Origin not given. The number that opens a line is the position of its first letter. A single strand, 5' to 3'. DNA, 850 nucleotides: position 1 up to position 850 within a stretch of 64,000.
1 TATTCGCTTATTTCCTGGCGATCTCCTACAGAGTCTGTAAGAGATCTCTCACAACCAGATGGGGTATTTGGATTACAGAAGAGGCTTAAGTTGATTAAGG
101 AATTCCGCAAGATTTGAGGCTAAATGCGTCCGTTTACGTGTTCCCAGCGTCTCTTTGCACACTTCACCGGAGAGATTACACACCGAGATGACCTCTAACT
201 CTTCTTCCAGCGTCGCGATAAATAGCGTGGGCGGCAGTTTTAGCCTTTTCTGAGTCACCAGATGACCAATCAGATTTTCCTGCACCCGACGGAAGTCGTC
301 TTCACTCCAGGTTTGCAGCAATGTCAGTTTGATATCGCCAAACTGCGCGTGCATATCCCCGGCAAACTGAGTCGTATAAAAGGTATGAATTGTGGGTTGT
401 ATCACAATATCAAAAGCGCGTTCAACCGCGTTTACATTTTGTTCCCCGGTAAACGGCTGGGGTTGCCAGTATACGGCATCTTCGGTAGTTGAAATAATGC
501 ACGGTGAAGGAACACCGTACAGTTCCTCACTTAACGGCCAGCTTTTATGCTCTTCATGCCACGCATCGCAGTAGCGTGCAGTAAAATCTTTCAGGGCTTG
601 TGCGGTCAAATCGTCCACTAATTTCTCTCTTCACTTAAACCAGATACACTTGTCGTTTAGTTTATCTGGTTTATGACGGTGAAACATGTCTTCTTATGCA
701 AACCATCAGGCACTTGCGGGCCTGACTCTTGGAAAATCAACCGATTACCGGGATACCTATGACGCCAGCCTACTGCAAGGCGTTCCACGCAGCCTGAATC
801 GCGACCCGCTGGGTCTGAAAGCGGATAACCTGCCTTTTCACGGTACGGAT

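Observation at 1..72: UvrY-type palindrome at the window edge implies the csrB promoter lies just upstream of position 1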

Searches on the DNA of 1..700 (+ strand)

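Call 4: search_dna_similar(query=window:1-700:+, collection=ecoli_genomes, mode=near, max_rows=12)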
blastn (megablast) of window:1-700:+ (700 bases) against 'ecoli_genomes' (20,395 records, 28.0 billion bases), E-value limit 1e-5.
Records with a match: 5426; places in all: 5427; records where one place covers at least 80% of the query: 5425.
Genomes with a match: 5426 of 5426; with a place that covers at least 80% of the query: 5425. Places per genome that has any: lowest 1, median 1, highest 2. On chromosomes: 5426 places; on plasmids: 1.
Best place of each record, by identity: >=99% 4965; 95-99% 461.
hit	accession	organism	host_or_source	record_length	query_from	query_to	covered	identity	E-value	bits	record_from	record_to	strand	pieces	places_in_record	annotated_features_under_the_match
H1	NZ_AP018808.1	Escherichia coli strain E2865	Bos taurus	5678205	1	700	100%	100.0%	0e+0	1293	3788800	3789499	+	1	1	syd: SecY-interacting protein | queF: NADPH-dependent 7-cyano-7-deazaguanine reductase QueF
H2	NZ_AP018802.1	Escherichia coli strain E2863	Bos taurus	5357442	1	700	100%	100.0%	0e+0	1293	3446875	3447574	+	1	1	syd: SecY-interacting protein | queF: NADPH-dependent 7-cyano-7-deazaguanine reductase QueF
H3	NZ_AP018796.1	Escherichia coli strain E2855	Bos taurus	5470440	1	700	100%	100.0%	0e+0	1293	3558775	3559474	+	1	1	syd: SecY-interacting protein | queF: NADPH-dependent 7-cyano-7-deazaguanine reductase QueF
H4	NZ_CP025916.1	Escherichia coli strain 120899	Homo sapiens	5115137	1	700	100%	100.0%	0e+0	1293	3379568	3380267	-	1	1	syd: SecY-interacting protein | queF: NADPH-dependent 7-cyano-7-deazaguanine reductase QueF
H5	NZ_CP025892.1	Escherichia coli strain 503025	Homo sapiens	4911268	1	700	100%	100.0%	0e+0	1293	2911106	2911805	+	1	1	syd: SecY-interacting protein | queF: NADPH-dependent 7-cyano-7-deazaguanine reductase QueF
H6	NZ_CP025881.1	Escherichia coli strain 503440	Homo sapiens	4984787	1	700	100%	100.0%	0e+0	1293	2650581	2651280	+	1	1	syd: SecY-interacting protein | queF: NADPH-dependent 7-cyano-7-deazaguanine reductase QueF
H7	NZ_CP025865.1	Escherichia coli strain 504211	Homo sapiens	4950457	1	700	100%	100.0%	0e+0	1293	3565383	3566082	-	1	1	syd: SecY-interacting protein | queF: NADPH-dependent 7-cyano-7-deazaguanine reductase QueF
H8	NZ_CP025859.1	Escherichia coli strain 504239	Homo sapiens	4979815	1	700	100%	100.0%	0e+0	1293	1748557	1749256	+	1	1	syd: SecY-interacting protein | queF: NADPH-dependent 7-cyano-7-deazaguanine reductase QueF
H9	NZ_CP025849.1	Escherichia coli strain 600468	Homo sapiens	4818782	1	700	100%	100.0%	0e+0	1293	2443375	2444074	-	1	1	syd: SecY-interacting protein | queF: NADPH-dependent 7-cyano-7-deazaguanine reductase QueF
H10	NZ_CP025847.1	Escherichia coli strain 602354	Homo sapiens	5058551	1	700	100%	100.0%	0e+0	1293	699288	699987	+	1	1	syd: SecY-interacting protein | queF: NADPH-dependent 7-cyano-7-deazaguanine reductase QueF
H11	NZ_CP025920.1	Escherichia coli strain 103605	Homo sapiens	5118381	1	700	100%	100.0%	0e+0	1293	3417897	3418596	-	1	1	syd: SecY-interacting protein | queF: NADPH-dependent 7-cyano-7-deazaguanine reductase QueF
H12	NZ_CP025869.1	Escherichia coli strain 503829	Homo sapiens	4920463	1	700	100%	100.0%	0e+0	1293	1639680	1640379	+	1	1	syd: SecY-interacting protein | queF: NADPH-dependent 7-cyano-7-deazaguanine reductase QueF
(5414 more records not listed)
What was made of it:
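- Genome context: window 1-700 is 100% identical to E. coli E2865 (call 4).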

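Call 7: get_annotated_region(hit=H1, flank=1500)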
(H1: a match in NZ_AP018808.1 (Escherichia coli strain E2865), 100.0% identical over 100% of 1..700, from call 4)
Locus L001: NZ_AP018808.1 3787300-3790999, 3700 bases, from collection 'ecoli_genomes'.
description: Escherichia coli strain E2865 chromosome, complete genome
organism: Escherichia coli strain E2865 (NCBI taxid 562)
replicon: chromosome; assembly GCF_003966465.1
host: Bos taurus; source: -; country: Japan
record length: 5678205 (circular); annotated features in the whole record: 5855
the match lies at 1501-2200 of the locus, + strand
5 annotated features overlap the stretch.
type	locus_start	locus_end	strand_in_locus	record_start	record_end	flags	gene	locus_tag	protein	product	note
CDS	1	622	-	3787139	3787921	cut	truC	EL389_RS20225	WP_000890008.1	tRNA pseudouridine(65) synthase TruC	-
CDS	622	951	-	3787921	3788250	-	yqcC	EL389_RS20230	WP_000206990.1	YqcC family protein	-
CDS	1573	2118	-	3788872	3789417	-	syd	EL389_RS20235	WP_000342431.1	SecY-interacting protein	-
CDS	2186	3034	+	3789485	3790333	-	queF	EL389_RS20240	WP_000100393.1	NADPH-dependent 7-cyano-7-deazaguanine reductase QueF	Catalyzes the NADPH-dependent reduction of 7-cyano-7-deazaguanine (preQ0) to 7-aminomethyl-7-deazaguanine (preQ1) in ...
CDS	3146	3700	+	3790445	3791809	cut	ppnN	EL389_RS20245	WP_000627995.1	nucleotide 5'-monophosphate nucleosidase PpnN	-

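Call 9: search_rna_families(sources=[L001, L002], threshold=gathering, show_alignments=1)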
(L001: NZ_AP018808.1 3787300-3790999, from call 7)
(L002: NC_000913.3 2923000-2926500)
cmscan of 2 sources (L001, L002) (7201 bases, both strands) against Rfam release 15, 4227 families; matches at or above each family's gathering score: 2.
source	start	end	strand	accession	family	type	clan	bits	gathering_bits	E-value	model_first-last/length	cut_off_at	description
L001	994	1353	-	RF00018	CsrB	Gene; sRNA;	CL00106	380.4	71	1.4e-111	1-356/356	no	CsrB/RsmB RNA family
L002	1157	1516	-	RF00018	CsrB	Gene; sRNA;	CL00106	380.4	71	1.4e-111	1-356/356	no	CsrB/RsmB RNA family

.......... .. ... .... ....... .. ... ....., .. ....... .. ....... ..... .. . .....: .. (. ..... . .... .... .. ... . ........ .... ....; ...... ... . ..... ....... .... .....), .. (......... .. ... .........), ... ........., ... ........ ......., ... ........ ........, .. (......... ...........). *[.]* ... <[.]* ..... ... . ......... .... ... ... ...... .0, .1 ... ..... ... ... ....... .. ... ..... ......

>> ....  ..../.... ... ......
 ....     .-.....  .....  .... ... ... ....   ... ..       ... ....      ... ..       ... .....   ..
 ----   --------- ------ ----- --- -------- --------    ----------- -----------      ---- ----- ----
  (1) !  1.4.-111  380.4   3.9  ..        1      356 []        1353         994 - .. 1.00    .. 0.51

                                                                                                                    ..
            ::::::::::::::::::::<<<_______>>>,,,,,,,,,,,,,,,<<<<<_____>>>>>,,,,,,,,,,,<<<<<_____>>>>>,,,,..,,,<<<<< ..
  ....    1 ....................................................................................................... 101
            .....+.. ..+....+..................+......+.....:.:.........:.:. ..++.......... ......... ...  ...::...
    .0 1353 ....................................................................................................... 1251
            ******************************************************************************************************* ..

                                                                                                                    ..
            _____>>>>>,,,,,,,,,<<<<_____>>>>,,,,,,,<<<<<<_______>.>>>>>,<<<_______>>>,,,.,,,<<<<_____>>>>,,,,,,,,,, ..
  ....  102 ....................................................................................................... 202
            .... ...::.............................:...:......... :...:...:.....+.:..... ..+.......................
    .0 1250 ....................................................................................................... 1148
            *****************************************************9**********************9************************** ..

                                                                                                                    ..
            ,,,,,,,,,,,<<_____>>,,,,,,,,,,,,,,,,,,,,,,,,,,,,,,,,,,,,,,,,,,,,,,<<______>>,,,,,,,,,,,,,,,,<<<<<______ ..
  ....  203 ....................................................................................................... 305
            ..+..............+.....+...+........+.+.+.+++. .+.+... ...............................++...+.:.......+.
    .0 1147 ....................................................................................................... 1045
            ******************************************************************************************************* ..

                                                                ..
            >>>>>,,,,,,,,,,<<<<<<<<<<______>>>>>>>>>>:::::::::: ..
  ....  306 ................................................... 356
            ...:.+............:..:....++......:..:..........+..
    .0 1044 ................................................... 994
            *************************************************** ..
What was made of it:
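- Tried and rejected: It was resolved by fetching identical genomes (calls 4, 7, 9).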

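Call 19: search_dna_similar(query=window:18-61:+, collection=ecoli_genomes, mode=near, max_evalue=1, max_rows=8, rows=spread)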
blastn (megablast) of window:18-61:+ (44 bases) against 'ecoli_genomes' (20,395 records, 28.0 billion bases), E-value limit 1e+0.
Records with a match: 5280; places in all: 5280; records where one place covers at least 80% of the query: 5280.
Genomes with a match: 5280 of 5426; with a place that covers at least 80% of the query: 5280. Places per genome that has any: lowest 1, median 1, highest 1. On chromosomes: 5279 places; on plasmids: 1.
Best place of each record, by identity: >=99% 4407; 95-99% 873.
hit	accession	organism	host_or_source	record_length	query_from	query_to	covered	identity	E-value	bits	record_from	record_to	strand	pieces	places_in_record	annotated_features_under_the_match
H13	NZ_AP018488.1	Escherichia coli O157:H7 strain PV15-279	Homo sapiens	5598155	1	44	100%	100.0%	7e-14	82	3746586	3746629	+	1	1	none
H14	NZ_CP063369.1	Escherichia coli strain 1409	Gallus gallus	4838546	1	44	100%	100.0%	7e-14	82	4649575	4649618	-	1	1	none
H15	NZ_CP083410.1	Escherichia coli strain RP437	not applicable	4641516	1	44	100%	100.0%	7e-14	82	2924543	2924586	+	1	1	none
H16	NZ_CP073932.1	Escherichia coli strain MB57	Poultry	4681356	1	44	100%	100.0%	7e-14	82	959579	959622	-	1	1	none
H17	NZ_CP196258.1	Escherichia coli strain AH19K002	Homo sapiens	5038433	1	44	100%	100.0%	7e-14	82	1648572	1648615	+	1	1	none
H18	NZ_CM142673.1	Escherichia coli strain UID2309220031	Homo sapiens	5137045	1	44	100%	100.0%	7e-14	82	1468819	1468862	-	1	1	none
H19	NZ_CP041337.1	Escherichia coli strain CCUG 73778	Homo sapiens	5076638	1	44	100%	97.7%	3e-12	77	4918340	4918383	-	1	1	none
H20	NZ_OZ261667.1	Escherichia coli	restricted access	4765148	4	44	93%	100.0%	3e-12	77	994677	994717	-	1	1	none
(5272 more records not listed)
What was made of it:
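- The 44-mer around the box is 100% identical in 4,407 genomes and has 1-2 mismatches in 873 (call 19).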

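Call 26: search_dna_similar(query=L001:990-1620:+, collection=ecoli_genomes, mode=near, max_rows=6, rows=spread)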
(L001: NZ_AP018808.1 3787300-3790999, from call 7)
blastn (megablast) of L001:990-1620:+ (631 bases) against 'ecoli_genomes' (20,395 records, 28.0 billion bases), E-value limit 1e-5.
Records with a match: 5426; places in all: 5448; records where one place covers at least 80% of the query: 5403.
Genomes with a match: 5426 of 5426; with a place that covers at least 80% of the query: 5403. Places per genome that has any: lowest 1, median 1, highest 2. On chromosomes: 5447 places; on plasmids: 1.
Best place of each record, by identity: >=99% 3303; 95-99% 2123.
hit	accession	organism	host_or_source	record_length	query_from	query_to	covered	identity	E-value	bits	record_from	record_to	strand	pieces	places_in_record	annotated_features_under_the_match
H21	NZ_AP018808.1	Escherichia coli strain E2865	Bos taurus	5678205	1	631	100%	100.0%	0e+0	1166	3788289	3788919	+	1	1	syd: SecY-interacting protein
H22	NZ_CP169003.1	Escherichia coli strain UTAK-23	Veal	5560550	1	631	100%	100.0%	0e+0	1166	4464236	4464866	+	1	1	syd: SecY-interacting protein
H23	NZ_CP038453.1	Escherichia coli strain EC-129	Homosapiens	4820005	1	631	100%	99.8%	0e+0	1160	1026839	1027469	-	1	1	syd: SecY-interacting protein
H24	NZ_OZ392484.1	Escherichia coli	Gallus gallus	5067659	1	631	100%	99.0%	0e+0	1133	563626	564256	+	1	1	syd: SecY-interacting protein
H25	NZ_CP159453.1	Escherichia coli strain S1bESBLb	Cygnus olor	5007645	1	631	100%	98.7%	0e+0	1122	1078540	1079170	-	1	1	syd: SecY-interacting protein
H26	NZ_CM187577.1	Escherichia coli strain EcN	Laboratory culture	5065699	1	355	56%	98.9%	2e-178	634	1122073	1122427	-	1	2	none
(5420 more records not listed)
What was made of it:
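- On UvrY/SirA/GacA box (upstream activating sequence of a Csr/Rsm small-RNA gene): The stretch is contiguous in 5,403 of 5,426 E. coli genomes (call 26).
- Within E. coli: syd, box and csrB are contiguous in 5,403 of 5,426 complete genomes (call 26).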

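Call 27: get_annotated_region(hit=H19, flank=700)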
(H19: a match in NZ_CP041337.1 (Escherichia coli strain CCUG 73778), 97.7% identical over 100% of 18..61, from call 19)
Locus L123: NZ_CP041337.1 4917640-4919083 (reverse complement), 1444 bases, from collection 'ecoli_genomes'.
description: Escherichia coli strain CCUG 73778 chromosome, complete genome
organism: Escherichia coli strain CCUG 73778 (NCBI taxid 562)
replicon: chromosome; assembly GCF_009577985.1
host: Homo sapiens; source: blood; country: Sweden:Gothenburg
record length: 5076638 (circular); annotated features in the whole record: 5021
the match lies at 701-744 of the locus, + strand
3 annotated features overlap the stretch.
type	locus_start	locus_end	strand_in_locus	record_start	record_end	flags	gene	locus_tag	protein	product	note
CDS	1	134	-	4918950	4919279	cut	yqcC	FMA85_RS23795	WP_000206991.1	YqcC family protein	-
CDS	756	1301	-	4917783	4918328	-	syd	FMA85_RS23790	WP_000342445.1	SecY-interacting protein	-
CDS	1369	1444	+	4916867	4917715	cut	queF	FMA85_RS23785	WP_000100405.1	NADPH-dependent 7-cyano-7-deazaguanine reductase QueF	Catalyzes the NADPH-dependent reduction of 7-cyano-7-deazaguanine (preQ0) to 7-aminomethyl-7-deazaguanine (preQ1) in ...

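Call 29: get_annotated_region(hit=H26, flank=2500)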
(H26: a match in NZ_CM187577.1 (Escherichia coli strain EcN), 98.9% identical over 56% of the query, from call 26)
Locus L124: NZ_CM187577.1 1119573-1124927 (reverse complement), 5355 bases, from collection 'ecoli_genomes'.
description: Escherichia coli strain EcN chromosome, whole genome shotgun sequence
organism: Escherichia coli strain EcN (NCBI taxid 562)
replicon: chromosome; assembly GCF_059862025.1
host: -; source: Laboratory culture; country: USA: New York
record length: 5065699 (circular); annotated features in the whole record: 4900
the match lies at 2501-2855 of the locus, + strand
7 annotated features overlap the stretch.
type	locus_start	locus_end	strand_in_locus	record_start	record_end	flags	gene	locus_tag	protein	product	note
CDS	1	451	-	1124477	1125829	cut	gudP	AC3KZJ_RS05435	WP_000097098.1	galactarate/glucarate/glycerate transporter GudP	-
CDS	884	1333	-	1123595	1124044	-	yqcA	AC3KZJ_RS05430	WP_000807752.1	flavodoxin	-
CDS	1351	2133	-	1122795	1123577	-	truC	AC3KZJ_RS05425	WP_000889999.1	tRNA pseudouridine(65) synthase TruC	-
CDS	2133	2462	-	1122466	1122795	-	yqcC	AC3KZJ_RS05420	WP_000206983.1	YqcC family protein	-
CDS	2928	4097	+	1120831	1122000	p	-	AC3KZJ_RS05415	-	IS3-like element ISEc52 family transposase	frameshifted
CDS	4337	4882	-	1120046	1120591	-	syd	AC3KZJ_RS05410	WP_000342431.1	SecY-interacting protein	-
CDS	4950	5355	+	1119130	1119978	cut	queF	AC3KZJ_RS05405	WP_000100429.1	NADPH-dependent 7-cyano-7-deazaguanine reductase QueF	Catalyzes the NADPH-dependent reduction of 7-cyano-7-deazaguanine (preQ0) to 7-aminomethyl-7-deazaguanine (preQ1) in ...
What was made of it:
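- One example is ISEc52 in an EcN laboratory culture (calls 26, 29).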
